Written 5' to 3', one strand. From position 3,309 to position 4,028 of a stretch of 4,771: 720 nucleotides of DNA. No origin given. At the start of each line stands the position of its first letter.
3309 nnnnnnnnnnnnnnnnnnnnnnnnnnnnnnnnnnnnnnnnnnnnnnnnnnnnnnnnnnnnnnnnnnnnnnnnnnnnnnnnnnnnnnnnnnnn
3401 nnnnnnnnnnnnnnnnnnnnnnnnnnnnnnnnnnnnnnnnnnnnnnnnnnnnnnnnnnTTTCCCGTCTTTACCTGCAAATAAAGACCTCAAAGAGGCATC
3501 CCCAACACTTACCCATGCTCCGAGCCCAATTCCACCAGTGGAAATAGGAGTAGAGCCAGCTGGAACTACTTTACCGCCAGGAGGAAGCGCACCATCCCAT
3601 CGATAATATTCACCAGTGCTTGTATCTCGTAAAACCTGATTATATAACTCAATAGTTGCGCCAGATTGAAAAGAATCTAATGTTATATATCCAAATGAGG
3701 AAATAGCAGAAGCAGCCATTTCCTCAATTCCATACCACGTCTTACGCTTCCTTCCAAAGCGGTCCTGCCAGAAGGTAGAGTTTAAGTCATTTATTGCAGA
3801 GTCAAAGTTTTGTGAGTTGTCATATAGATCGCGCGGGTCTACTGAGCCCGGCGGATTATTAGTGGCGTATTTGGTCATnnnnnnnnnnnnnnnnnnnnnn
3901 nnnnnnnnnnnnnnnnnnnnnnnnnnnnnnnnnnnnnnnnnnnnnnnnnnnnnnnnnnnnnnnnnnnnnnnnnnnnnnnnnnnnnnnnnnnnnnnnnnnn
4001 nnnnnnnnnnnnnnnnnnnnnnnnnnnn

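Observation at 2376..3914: Tailspike gene starts directly against a terminator hairpin; unidentified N-terminal anchor domain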

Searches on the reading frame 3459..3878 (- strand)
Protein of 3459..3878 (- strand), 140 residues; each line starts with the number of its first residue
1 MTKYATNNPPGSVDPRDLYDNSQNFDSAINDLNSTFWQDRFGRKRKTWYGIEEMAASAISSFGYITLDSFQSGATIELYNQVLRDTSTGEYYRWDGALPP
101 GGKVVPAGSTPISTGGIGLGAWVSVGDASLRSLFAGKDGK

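Call 17: search_dna_similar(query=window:3459-3878:-, collection=phages, mode=protein, max_rows=40)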
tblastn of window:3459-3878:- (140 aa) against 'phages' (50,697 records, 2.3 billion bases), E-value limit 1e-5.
Records with a match: 1389; places in all: 1699; records where one place covers at least 80% of the query: 321.
Best place of each record, by identity: 60-80% 52; <60% 1337.
By first word of the organism name: Salmonella 646; Escherichia 318; Klebsiella 176; Pseudomonas 58; Enterobacter 29; Shigella 22; Aeromonas 21; Kayfunavirus 17; Pectobacterium 15; Serratia 15; and 22 more.
By host as written in the record: - 195; Escherichia coli 123; Klebsiella pneumoniae 87; Salmonella enterica 85; Salmonella enterica subsp. enterica serovar Typhimurium 61; Salmonella sp. 51; Salmonella enterica subsp. enterica serovar Enteritidis 50; Salmonella enterica subsp. enterica serovar Enteritidis PT1 41; and 307 more.
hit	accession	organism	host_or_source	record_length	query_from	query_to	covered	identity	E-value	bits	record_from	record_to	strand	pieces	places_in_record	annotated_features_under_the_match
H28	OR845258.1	Escherichia phage ECO95 1-6-1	Escherichia coli O157:H7 ATCC 43895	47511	1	139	99%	56.1%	1e-38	143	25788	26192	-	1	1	record has no annotation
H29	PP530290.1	Salmonella phage gmqsjt-1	Salmonella sp.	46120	1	139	99%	56.1%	2e-38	142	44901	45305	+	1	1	tail protein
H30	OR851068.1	Salmonella phage S.Kent 1-2-1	Salmonella enterica subsp. enterica ...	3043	1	139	99%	56.1%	2e-38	142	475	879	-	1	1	record has no annotation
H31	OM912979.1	Salmonella phage CF-SP1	Salmonella enterica subsp. enterica ...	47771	1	139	99%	55.4%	2e-38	142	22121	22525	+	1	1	tail spike protein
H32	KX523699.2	Salmonella phage IME207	Klebsiella pneumoniae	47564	1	139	99%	54.0%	1e-36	137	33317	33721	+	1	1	tail fibers protein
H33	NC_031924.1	Salmonella phage IME207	Klebsiella pneumoniae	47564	1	139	99%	54.0%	1e-36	137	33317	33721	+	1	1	tail spike protein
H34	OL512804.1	Hafnia phage Pocitis76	Hafnia sp.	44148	1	139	99%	54.0%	3e-36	136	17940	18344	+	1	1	tailspike protein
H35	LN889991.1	Bacteriophage 15G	-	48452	1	132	94%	56.8%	3e-36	136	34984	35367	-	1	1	record has no annotation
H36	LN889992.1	Pseudomonas phage 15b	-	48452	1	132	94%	56.8%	3e-36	136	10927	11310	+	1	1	record has no annotation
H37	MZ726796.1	Escherichia phage vB_EcoS_ASO78B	Escherichia coli O78 Strain ECL23026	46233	1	132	94%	56.1%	5e-36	135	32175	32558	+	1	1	tail fibers protein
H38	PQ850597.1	Escherichia phage ChristineMuster_Bas80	Escherichia coli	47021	1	135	96%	54.8%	4e-37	139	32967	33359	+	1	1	tail fiber protein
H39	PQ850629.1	Escherichia phage SusanneMuster_Bas79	Escherichia coli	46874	1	135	96%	54.8%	4e-37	139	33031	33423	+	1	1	tail fiber protein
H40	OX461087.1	Escherichia phage EcoIv28_Lewi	wastewater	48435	1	139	99%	53.2%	2e-36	137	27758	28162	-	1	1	record has no annotation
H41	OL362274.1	Escherichia phage HC6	Escherichia coli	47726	1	139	99%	53.2%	2e-35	134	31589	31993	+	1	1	hypothetical protein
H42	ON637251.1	Escherichia phage 6947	Escherichia coli UCS2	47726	1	139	99%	53.2%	2e-35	134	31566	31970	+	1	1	hypothetical protein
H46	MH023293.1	Escherichia phage vB_EcoS Sa179lw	Escherichia coli STEC O179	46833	1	139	99%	52.5%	1e-36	137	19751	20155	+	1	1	tail spike protein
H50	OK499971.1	Enterobacter phage vB_EclS_CobraSix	Enterobacter cloacae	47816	1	139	99%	52.5%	3e-32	125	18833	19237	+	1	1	hypothetical protein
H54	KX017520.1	Salmonella phage 64795_sal3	Salmonella enterica subsp. Typhimurium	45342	1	131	94%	55.0%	8e-36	135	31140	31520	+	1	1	tail fibers protein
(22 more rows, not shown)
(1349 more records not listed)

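Call 38: find_related_loci(query=A4, collection=genome_contigs, flank=2500)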
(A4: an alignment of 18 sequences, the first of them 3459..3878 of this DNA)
Query A4 (140 aa) in genome_contigs; peptide patterns used: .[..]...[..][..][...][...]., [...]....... (x = any residue, [..] = any of these).
192 stretches matched a pattern; 87 encode a relative of the query (tblastn E <= 1e-3); the best 80 are kept; 80 distinct loci.
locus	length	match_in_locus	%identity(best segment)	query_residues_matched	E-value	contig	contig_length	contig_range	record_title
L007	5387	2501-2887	71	1-132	2e-61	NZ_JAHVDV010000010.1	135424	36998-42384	Yokenella regensburgei strain SA185 Indigo38_contig_10, whole genome shotgun sequence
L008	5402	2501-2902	67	1-137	4e-59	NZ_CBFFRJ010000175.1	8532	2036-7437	Phytobacter sp. V91 NODE_175_length_8532_cov_50.274157, whole genome shotgun sequence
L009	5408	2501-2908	63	1-139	4e-55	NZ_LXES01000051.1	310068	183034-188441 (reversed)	Enterobacter soli ATCC BAA-2102 Sequence00051, whole genome shotgun sequence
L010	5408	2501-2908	63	1-139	1e-53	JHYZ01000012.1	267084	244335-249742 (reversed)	Franconibacter pulveris DSM 19144 Q370DRAFT_scaffold00006.6_C, whole genome shotgun sequence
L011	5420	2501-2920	56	1-139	3e-49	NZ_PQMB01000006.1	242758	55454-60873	Citrobacter amalonaticus strain S646 scaffold6.1, whole genome shotgun sequence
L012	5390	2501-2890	59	1-131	4e-47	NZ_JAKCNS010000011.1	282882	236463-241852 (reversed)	Kluyvera intermedia strain INSAq229 Aq229_contig_11, whole genome shotgun sequence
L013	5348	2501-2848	63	1-116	2e-47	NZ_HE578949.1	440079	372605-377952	Phytobacter massiliensis JC163 strain type strain: JC163, whole genome shotgun sequence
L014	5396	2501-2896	54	1-135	7e-45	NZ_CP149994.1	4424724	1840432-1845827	Dryocola sp. BD613 chromosome, complete genome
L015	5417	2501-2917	56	1-139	2e-44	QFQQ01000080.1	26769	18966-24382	MAG: Citrobacter freundii isolate S2_003_000_R2_13 S2_003_000_R2_scaffold_1577, whole genome shotgun sequence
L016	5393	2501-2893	52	1-132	2e-43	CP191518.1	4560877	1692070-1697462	Citrobacter sp. OP27 chromosome, complete genome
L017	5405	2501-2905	57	1-139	2e-42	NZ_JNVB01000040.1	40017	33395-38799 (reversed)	Erwinia oleae strain DAPP-PG531 contig40, whole genome shotgun sequence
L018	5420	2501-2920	51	1-139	6e-42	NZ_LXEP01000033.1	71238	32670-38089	Buttiauxella gaviniae ATCC 51604 Sequence00033, whole genome shotgun sequence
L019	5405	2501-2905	55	1-139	8e-41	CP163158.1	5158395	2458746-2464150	Citrobacter murliniae strain 24249 chromosome, complete genome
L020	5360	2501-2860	57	15-138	1e-40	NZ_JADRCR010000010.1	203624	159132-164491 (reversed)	Limnobaculum allomyrinae strain BWR-B9 contig10, whole genome shotgun sequence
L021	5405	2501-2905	55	1-139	2e-40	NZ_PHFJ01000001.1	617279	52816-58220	Proteus penneri strain ATCC 33519 Scaffold1_1, whole genome shotgun sequence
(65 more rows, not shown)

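Call 48: get_annotated_region(hit=H38, flank=4000)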
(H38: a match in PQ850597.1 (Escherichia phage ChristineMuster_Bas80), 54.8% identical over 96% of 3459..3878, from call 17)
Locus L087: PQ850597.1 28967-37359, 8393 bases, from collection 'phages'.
description: Escherichia phage ChristineMuster_Bas80, complete genome.
organism: Escherichia phage ChristineMuster_Bas80 (NCBI taxid 3398407)
taxonomy: Viruses; Duplodnaviria; Heunggongvirae; Uroviricota; Caudoviricetes
host: Escherichia coli; source: sewage plant inflow; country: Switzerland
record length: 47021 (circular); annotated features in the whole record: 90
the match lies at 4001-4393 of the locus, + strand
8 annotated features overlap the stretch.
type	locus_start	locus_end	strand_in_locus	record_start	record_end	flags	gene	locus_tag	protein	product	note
CDS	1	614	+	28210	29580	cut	-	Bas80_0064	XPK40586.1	hypothetical protein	-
CDS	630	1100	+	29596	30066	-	-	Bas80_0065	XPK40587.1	minor tail protein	tail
CDS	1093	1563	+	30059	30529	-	-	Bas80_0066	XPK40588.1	minor tail protein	tail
CDS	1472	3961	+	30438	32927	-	-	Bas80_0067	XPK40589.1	tail protein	tail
CDS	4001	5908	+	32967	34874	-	-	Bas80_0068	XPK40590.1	tail fiber protein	tail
CDS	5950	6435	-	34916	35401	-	-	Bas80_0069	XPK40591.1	single strand DNA binding protein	RNA and nucleotide metabolism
CDS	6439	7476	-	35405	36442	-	-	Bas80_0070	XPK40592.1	hypothetical protein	-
CDS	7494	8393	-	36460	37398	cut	-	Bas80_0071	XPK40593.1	exonuclease VIII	RNA and nucleotide metabolism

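Call 49: get_annotated_region(hit=H34, flank=4000)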
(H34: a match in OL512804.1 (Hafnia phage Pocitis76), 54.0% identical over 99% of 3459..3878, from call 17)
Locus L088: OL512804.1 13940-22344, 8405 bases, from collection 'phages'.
description: Hafnia phage Pocitis76, complete genome.
organism: Hafnia phage Pocitis76 (NCBI taxid 2900313)
taxonomy: Viruses; Duplodnaviria; Heunggongvirae; Uroviricota; Caudoviricetes
host: Hafnia sp.; source: insect gut; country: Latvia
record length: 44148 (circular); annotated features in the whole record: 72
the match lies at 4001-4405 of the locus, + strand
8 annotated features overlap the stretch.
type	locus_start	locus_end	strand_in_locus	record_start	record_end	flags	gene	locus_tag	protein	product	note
CDS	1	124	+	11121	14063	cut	-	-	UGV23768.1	tail tape measure protein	ORF17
CDS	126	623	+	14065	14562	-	-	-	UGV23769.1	putative tail tip protein M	ORF18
CDS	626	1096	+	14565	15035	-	-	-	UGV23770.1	putative tail tip protein L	ORF19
CDS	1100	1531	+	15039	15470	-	-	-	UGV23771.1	putative tail tip protein K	ORF20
CDS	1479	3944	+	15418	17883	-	-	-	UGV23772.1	tail protein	ORF21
CDS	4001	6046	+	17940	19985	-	-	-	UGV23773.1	tailspike protein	ORF22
CDS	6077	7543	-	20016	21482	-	-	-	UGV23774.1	putative o-antigen conversion protein C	ORF23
CDS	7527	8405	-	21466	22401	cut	-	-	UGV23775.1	glycosyltransferase family 2 protein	ORF24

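Call 90: get_annotated_region(hit=H54, flank=2600)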
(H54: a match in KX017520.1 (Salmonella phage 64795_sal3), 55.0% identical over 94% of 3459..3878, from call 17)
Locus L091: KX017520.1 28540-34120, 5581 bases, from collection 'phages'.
description: Salmonella phage 64795_sal3, complete genome.
organism: Salmonella phage 64795_sal3 (NCBI taxid 1813769)
taxonomy: Viruses; Duplodnaviria; Heunggongvirae; Uroviricota; Caudoviricetes; Saltrevirus; Saltrevirus sv64795sal3
host: Salmonella enterica subsp. Typhimurium; source: water buffalo feces; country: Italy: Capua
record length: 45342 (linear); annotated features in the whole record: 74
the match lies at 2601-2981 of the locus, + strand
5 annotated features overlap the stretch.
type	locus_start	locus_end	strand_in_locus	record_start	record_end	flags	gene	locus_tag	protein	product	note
CDS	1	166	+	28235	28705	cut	-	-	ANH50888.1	hypothetical protein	ORF54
CDS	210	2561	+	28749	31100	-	-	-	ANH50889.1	hypothetical protein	FIG00553532: hypothetical protein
CDS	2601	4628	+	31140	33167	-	-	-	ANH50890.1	tail fibers protein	-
CDS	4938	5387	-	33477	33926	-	-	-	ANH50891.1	single-stranded DNA-binding protein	-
CDS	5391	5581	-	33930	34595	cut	-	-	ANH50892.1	hypothetical protein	ORF58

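Call 91: get_annotated_region(hit=H46, flank=2600)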
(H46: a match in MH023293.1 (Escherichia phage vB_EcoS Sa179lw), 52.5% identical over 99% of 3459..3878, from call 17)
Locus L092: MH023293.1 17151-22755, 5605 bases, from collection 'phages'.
description: Escherichia phage vB_EcoS Sa179lw, complete genome.
organism: Escherichia phage vB_EcoS Sa179lw (NCBI taxid 2126819)
taxonomy: Viruses; Duplodnaviria; Heunggongvirae; Uroviricota; Caudoviricetes; Buchananvirus; Buchananvirus Sa179lw
host: Escherichia coli STEC O179; source: surface river water in produce-growing area; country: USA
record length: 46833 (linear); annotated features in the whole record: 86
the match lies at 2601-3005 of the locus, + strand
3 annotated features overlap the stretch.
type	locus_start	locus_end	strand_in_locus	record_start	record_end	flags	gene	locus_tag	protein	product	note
CDS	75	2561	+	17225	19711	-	-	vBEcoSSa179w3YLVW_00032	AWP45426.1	putative tail protein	putative tail protein; similar to Sf11_gp14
CDS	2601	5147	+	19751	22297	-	-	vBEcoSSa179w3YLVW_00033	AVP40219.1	tail spike protein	-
CDS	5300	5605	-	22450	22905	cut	-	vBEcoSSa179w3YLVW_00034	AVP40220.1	putative type III restriction endonuclease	putative type III restriction endonuclease; similar to Sf11_gp11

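Call 92: get_annotated_region(hit=H50, flank=2600)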
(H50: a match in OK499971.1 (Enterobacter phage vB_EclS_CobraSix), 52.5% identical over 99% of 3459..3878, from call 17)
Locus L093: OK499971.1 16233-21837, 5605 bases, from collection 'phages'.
description: Enterobacter phage vB_EclS_CobraSix, complete genome.
organism: Enterobacter phage vB_EclS_CobraSix (NCBI taxid 2894794)
taxonomy: Viruses; Duplodnaviria; Heunggongvirae; Uroviricota; Caudoviricetes; Cobrasixvirus; Cobrasixvirus cobrasix
host: Enterobacter cloacae; source: raw sewage; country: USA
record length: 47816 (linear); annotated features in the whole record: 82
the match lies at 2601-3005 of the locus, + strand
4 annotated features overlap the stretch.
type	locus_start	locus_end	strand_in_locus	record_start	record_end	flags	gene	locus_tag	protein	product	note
CDS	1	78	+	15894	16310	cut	-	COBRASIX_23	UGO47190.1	hypothetical protein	putative peptidoglycan endopeptidase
CDS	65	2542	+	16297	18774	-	-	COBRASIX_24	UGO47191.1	hypothetical protein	putative tail protein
CDS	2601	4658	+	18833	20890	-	-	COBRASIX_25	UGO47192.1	hypothetical protein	putative tail fiber protein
CDS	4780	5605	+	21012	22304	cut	-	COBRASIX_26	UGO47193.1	hypothetical protein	-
